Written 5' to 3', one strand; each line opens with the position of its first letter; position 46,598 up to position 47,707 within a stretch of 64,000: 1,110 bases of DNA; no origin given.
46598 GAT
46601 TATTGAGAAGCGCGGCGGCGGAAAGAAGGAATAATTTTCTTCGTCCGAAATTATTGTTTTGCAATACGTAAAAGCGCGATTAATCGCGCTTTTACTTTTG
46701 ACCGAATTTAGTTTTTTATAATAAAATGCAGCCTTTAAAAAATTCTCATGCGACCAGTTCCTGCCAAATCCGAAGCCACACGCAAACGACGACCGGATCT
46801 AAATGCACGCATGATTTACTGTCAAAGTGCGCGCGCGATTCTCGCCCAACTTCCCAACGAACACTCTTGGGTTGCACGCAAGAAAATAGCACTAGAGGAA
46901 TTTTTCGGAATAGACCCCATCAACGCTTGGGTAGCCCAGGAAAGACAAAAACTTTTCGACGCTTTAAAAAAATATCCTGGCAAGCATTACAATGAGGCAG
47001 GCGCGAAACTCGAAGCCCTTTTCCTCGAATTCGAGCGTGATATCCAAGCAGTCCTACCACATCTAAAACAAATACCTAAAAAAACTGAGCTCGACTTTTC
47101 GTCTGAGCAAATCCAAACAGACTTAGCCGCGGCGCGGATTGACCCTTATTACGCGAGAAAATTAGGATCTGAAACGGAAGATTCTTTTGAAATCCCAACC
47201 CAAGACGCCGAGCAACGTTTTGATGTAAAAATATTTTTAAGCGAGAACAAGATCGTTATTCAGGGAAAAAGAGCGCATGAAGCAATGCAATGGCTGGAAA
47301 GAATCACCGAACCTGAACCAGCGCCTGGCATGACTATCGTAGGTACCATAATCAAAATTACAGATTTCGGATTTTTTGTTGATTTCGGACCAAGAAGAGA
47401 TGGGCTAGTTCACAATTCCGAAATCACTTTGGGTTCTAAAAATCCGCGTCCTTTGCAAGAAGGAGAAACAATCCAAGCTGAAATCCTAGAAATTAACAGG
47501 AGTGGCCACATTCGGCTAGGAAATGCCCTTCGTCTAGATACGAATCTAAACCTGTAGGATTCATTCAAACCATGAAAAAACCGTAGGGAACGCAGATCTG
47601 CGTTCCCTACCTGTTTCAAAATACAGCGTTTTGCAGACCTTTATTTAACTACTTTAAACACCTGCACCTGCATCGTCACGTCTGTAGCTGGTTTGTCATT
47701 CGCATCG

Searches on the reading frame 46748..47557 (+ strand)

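Call 49: search_protein_families(library=pfam, proteins=[window:46748-47557:+])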
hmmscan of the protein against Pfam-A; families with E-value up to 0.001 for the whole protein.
window:46748-47557:+ (269 aa): 1 family
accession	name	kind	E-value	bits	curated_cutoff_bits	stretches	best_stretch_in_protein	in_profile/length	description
PF00575.29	S1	-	2.4e-11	44.3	22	1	190-256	1-70/74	S1 RNA binding domain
